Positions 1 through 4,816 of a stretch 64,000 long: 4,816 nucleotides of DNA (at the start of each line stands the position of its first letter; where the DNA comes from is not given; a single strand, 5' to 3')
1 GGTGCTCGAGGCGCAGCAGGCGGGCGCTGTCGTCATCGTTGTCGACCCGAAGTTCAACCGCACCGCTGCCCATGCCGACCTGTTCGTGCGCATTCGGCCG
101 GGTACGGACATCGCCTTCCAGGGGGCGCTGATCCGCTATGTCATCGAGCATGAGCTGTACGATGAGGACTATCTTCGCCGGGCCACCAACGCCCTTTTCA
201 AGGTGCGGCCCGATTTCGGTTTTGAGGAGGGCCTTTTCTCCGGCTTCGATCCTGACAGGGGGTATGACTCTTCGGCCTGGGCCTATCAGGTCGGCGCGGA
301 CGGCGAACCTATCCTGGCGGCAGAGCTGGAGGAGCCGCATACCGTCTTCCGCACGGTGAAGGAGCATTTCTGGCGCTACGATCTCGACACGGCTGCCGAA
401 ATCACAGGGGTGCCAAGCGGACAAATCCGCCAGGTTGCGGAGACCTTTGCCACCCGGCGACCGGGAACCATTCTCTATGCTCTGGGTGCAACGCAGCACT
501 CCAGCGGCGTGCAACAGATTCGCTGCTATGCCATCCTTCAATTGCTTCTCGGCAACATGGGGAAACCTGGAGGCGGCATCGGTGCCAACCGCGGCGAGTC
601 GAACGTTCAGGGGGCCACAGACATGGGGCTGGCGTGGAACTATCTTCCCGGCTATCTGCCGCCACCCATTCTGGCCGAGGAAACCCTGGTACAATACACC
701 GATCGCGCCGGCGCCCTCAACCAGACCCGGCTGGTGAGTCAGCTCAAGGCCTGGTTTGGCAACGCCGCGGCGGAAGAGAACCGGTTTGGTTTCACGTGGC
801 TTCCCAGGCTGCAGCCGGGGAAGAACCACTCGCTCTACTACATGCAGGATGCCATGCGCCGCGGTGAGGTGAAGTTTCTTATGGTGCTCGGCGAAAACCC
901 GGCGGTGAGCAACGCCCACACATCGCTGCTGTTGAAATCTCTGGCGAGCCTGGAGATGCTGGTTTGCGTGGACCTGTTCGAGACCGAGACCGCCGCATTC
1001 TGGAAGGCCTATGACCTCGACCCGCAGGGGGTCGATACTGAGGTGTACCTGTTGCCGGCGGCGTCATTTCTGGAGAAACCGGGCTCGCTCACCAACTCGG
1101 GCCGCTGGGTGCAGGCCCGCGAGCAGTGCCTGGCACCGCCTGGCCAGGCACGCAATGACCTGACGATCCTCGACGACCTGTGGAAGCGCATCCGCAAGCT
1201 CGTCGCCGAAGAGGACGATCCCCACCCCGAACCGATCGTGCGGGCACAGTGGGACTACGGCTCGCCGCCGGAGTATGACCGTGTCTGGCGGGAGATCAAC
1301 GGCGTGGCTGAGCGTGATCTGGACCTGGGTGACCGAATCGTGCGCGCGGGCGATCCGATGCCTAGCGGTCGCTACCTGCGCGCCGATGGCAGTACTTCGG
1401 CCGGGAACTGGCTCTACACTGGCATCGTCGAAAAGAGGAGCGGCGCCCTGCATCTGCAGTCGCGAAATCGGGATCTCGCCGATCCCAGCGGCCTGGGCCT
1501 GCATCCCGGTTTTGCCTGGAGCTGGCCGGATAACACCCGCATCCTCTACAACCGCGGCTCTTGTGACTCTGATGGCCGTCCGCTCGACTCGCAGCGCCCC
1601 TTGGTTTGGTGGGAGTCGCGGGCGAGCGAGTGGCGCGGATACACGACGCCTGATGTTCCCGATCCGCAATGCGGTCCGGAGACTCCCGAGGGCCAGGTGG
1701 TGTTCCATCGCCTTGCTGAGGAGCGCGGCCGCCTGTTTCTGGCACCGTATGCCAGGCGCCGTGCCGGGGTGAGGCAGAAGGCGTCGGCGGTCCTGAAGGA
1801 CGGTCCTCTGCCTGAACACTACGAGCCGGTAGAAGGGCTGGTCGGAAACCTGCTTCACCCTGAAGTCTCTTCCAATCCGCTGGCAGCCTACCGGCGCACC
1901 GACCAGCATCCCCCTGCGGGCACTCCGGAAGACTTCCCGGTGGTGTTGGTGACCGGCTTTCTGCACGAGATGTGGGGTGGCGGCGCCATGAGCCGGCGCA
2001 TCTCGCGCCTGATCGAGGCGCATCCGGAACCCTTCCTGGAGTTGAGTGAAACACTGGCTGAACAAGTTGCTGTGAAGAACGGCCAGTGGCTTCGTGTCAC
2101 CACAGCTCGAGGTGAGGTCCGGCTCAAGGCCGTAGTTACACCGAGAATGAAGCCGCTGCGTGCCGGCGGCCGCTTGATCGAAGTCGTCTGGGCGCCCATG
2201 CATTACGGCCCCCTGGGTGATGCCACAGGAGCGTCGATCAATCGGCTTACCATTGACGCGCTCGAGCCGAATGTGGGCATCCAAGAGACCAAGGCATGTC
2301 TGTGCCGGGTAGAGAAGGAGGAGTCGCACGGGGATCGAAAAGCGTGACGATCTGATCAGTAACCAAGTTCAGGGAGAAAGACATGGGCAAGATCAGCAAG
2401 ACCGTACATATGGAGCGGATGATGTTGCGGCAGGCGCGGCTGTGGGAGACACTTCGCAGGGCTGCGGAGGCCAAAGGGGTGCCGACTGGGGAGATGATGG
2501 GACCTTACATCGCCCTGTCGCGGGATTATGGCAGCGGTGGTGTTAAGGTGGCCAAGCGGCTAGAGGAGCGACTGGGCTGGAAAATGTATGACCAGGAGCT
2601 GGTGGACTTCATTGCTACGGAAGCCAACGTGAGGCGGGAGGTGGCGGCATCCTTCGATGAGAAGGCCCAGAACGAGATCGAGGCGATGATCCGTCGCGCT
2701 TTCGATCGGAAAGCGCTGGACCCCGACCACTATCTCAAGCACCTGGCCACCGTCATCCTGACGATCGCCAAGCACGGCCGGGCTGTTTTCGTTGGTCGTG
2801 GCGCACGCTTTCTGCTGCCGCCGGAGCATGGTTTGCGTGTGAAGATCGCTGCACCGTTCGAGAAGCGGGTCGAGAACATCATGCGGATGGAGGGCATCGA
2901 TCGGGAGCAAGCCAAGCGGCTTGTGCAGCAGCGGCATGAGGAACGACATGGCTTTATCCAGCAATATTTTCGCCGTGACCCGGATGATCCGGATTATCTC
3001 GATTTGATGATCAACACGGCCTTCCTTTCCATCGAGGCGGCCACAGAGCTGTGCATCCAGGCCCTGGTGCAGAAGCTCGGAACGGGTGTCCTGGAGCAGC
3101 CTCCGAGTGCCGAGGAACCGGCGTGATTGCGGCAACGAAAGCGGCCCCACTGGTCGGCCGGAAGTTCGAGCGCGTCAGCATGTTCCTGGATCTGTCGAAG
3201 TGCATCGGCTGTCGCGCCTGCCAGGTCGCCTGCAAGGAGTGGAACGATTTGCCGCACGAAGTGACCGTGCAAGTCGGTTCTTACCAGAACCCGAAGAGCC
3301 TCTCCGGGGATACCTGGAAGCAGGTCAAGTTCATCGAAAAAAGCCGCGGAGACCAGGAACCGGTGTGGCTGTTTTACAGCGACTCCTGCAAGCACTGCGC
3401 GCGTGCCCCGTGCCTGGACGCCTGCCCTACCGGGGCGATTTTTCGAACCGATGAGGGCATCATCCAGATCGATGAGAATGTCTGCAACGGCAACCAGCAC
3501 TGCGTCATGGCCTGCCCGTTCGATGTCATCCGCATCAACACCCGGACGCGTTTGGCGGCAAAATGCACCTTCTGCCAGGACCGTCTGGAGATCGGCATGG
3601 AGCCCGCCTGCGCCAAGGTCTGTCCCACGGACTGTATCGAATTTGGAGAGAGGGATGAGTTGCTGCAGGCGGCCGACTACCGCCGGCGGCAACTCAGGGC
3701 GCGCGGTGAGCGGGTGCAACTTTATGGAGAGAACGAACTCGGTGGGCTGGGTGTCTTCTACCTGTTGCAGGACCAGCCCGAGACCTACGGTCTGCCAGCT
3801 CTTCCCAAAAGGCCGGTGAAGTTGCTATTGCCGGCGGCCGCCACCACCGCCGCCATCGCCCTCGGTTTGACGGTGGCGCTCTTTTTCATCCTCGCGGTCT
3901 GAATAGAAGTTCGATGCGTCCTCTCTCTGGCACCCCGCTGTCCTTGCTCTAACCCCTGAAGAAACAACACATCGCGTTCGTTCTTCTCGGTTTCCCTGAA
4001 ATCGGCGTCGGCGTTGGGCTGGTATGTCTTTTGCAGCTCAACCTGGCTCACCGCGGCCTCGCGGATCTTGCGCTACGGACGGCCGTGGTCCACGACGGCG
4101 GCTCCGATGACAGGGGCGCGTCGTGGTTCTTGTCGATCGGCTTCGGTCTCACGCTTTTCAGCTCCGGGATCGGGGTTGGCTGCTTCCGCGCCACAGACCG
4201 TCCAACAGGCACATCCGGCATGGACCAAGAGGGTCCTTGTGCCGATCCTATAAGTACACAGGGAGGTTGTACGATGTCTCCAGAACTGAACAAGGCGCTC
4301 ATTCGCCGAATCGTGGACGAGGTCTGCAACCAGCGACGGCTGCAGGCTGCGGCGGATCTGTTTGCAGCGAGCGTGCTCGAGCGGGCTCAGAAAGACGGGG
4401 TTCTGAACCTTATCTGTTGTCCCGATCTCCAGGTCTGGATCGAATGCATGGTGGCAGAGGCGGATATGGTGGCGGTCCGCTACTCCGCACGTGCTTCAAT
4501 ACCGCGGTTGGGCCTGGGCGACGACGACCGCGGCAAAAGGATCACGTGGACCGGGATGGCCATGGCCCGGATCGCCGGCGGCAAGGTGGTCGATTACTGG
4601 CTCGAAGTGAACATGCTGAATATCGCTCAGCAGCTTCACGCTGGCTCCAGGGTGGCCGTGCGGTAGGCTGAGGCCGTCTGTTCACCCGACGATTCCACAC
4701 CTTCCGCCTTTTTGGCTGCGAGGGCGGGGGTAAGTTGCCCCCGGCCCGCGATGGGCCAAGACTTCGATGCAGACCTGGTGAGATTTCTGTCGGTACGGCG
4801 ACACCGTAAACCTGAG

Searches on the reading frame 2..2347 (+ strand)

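Call 53: search_protein_families(library=pfam, proteins=[window:2-2347:+], max_evalue=0.00001)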
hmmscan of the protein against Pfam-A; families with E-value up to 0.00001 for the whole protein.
window:2-2347:+ (781 aa): 2 families
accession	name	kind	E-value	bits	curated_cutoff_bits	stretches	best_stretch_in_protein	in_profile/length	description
PF00384.28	Molybdopterin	-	8.8e-22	78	24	1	5-395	134-352/353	Molybdopterin oxidoreductase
PF01568.27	Molydop_binding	-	2.5e-15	56.9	26.8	1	648-766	2-109/110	Molydopterin dinucleotide binding domain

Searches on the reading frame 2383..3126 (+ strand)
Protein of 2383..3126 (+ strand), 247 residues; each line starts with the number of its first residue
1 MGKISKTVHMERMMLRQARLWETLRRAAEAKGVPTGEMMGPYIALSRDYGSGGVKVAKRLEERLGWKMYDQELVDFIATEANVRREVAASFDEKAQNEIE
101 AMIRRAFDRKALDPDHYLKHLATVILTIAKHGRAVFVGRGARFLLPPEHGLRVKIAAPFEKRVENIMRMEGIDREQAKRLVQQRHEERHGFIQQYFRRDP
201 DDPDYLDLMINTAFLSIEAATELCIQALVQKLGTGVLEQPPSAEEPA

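Call 53: search_protein_families(library=pfam, proteins=[window:2383-3126:+], max_evalue=0.00001)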
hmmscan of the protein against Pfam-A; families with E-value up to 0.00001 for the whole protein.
window:2383-3126:+ (247 aa): 1 family
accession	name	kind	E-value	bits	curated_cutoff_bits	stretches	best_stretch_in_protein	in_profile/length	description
PF13189.12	Cytidylate_kin2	-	2e-41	142.5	28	1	43-212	2-174/176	Cytidylate kinase-like family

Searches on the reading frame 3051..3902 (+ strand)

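Call 53: search_protein_families(library=pfam, proteins=[window:3051-3902:+], max_evalue=0.00001)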
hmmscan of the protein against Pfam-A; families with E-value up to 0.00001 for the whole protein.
window:3051-3902:+ (283 aa): 10 families
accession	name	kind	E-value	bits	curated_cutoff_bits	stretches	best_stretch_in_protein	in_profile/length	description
PF13247.11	Fer4_11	-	1.3e-26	93.2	26.2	1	106-201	3-100/100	4Fe-4S dicluster domain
PF12838.12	Fer4_7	-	6.6e-14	52.5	27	1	50-129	1-52/52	4Fe-4S dicluster domain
PF13187.11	Fer4_9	-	8.1e-10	39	27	1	50-130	1-52/52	4Fe-4S dicluster domain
PF12797.12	Fer4_2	-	1.3e-08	34.7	24.5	1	44-62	3-21/22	4Fe-4S binding domain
PF00037.32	Fer4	-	3.2e-08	33.5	21.1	0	46-61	3-18/24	4Fe-4S binding domain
PF13237.11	Fer4_10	-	4.5e-08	33.3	25.5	0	110-156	6-53/53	4Fe-4S dicluster domain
PF12837.12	Fer4_6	-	2.7e-07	30.6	25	0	47-62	5-20/24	4Fe-4S binding domain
PF14697.11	Fer4_21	-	3.2e-06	27.6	35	0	111-161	6-58/59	4Fe-4S dicluster domain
PF13484.11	Fer4_16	-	4.6e-06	27.7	30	0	186-203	7-23/66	4Fe-4S double cluster binding domain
PF25160.1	LdpA_Fe-S-bd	-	9.9e-06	25.7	27.6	0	115-163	4-46/49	LdpA Fe-S cluster-binding domain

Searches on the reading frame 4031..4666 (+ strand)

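Call 53: search_protein_families(library=pfam, proteins=[window:4031-4666:+], max_evalue=0.00001)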
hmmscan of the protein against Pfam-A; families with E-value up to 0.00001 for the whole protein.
window:4031-4666:+ (211 aa): 2 families
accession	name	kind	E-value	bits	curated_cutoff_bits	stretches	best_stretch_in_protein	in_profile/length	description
PF07366.18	SnoaL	-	1.1e-13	51.5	28.4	1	91-202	3-126/126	SnoaL-like polyketide cyclase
PF12680.13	SnoaL_2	-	3.6e-07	31.1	27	1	129-188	49-101/102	SnoaL-like domain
